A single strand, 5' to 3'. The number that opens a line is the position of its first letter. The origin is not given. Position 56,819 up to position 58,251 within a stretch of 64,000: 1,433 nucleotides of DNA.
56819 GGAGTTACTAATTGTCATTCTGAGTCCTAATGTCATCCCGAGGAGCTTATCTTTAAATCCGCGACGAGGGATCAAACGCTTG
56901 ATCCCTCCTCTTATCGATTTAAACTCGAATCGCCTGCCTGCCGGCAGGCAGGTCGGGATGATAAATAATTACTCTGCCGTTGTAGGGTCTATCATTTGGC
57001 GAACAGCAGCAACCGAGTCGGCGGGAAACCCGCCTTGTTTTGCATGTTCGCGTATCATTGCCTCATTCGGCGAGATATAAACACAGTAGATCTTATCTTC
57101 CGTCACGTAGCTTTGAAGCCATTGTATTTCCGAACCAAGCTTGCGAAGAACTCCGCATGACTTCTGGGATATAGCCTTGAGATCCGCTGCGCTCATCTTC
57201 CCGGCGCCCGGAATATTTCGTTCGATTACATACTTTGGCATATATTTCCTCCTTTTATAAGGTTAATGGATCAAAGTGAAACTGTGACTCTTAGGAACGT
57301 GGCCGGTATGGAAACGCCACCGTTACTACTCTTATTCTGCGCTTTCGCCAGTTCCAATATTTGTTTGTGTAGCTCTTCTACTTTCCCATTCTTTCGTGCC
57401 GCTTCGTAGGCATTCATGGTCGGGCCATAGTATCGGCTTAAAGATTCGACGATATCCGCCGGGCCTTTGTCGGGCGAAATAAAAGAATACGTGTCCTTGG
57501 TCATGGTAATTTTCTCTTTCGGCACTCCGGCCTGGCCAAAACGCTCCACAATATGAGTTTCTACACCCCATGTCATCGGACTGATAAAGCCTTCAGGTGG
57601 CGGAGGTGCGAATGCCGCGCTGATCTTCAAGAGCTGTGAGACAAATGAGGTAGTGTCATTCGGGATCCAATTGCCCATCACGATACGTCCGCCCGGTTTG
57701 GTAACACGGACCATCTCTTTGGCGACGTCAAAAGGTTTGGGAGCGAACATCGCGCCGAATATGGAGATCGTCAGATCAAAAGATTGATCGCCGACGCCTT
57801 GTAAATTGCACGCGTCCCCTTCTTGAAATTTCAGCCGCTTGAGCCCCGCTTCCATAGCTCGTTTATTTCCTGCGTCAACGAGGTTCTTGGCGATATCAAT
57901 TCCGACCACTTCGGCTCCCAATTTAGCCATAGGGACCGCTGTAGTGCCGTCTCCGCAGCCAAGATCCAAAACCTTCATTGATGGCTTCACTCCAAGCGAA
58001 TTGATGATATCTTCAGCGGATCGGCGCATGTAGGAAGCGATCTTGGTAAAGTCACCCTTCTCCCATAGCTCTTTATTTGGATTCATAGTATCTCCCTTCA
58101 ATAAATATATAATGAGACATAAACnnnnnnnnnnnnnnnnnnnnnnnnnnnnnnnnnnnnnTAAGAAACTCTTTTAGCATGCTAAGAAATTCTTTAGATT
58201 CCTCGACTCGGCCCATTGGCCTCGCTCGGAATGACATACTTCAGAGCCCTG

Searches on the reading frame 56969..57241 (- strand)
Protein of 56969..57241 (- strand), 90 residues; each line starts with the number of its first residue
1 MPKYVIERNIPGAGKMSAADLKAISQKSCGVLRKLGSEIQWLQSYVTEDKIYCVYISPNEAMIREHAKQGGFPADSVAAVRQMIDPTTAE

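Call 15: search_protein_families(library=pfam, proteins=[window:56969-57241:-], max_evalue=0.01)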
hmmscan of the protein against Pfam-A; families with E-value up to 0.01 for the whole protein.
window:56969-57241:- (90 aa): 1 family
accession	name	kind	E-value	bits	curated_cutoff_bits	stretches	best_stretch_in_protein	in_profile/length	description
PF14026.12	SCO4226-like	-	1.4e-27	96.1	28.5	1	4-80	1-76/76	Nickel responsive protein SCO4226-like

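Call 25: find_encoding_contigs(protein=window:56969-57241:-, flank=4000, max_places=10)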
Protein window:56969-57241:- (90 aa): 4 contigs read that carry it; 4 places shown.
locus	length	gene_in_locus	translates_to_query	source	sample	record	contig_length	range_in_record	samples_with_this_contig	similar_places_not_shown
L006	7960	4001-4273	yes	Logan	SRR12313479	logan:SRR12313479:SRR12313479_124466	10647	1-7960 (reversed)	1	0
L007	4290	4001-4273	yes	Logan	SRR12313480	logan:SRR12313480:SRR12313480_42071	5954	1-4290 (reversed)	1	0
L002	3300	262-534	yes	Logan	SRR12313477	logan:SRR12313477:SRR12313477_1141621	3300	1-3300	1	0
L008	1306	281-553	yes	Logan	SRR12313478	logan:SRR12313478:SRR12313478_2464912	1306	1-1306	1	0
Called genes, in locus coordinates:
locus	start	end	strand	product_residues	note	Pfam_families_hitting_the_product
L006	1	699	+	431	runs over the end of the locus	PF00145:DNA_methylase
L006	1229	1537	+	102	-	-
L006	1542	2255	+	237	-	-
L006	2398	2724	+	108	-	PF04241:DUF423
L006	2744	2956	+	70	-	PF09905:VF530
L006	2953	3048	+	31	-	-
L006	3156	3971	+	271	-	PF02353:CMAS, PF01135:PCMT, PF01209:Ubie_methyltran, PF13489:Methyltransf_23, PF13847:Methyltransf_31, PF08241:Methyltransf_11, PF08242:Methyltransf_12, PF13649:Methyltransf_25, +3 more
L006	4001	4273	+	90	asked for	PF14026:SCO4226-like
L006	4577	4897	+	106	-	-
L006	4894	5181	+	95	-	PF20432:Xre-like-HTH (faint), PF13560:HTH_31 (weak), PF01381:HTH_3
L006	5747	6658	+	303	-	PF13384:HTH_23 (weak), PF02661:Fic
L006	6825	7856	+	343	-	PF08100:Dimerisation, PF00891:Methyltransf_2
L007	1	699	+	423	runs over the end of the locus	PF00145:DNA_methylase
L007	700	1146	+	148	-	PF03852:Vsr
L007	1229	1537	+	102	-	-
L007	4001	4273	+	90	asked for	PF14026:SCO4226-like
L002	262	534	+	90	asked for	PF14026:SCO4226-like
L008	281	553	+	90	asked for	PF14026:SCO4226-like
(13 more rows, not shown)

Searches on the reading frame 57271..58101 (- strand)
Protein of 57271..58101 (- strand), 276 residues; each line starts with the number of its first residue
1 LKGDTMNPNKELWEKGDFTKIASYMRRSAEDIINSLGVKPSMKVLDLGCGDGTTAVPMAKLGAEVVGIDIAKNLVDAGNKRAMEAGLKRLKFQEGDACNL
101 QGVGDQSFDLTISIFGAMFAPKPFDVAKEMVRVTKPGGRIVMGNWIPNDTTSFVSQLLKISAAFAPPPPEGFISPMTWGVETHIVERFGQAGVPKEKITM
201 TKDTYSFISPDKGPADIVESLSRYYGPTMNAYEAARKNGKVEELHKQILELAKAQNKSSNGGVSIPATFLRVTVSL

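Call 15: search_protein_families(library=pfam, proteins=[window:57271-58101:-], max_evalue=0.01)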
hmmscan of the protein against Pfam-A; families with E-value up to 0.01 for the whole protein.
window:57271-58101:- (276 aa): 18 families
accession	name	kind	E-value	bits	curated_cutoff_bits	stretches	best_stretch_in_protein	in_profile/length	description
PF08241.18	Methyltransf_11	-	1.4e-20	74.2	21.2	1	45-142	1-95/95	Methyltransferase domain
PF13649.12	Methyltransf_25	-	8.6e-20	71.7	27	1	44-138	1-97/97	Methyltransferase domain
PF13847.12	Methyltransf_31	-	1.2e-19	70.9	27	1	40-143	3-110/145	Methyltransferase domain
PF01209.24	Ubie_methyltran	-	3e-14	53.4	20.1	1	32-142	39-151/233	ubiE/COQ5 methyltransferase family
PF08242.18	Methyltransf_12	-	1.8e-12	48.3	30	1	45-140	1-98/98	Methyltransferase domain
PF13489.12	Methyltransf_23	-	5.6e-08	33.1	27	1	22-86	2-61/164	Methyltransferase domain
PF01135.25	PCMT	-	7.6e-08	32.8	20.3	1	33-142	66-171/210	Protein-L-isoaspartate(D-aspartate) O-methyltransferase (PCMT)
PF02353.26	CMAS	-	9.8e-08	32.1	27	1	29-91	51-114/273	Mycolic acid cyclopropane synthetase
PF01555.25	N6_N4_Mtase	-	3e-07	31.1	26.7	1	28-78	170-219/221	DNA methylase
PF03848.20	TehB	-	2.2e-06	27.7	20.4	1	25-139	15-129/193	Tellurite resistance protein TehB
PF06325.19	PrmA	-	1.8e-05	24.9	22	1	38-142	159-258/296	Ribosomal protein L11 methyltransferase (PrmA)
PF05175.20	MTS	-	5.2e-05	23.4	23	1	33-113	24-104/170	Methyltransferase small domain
PF13679.12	Methyltransf_32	-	7.4e-05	23.2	27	1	32-98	16-90/143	Methyltransferase domain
PF07021.18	MetW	-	8.3e-05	22.7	21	1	38-135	11-103/193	Methionine biosynthesis protein MetW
PF02390.23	Methyltransf_4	-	9.2e-05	22.4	24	1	43-99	4-62/173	Putative methyltransferase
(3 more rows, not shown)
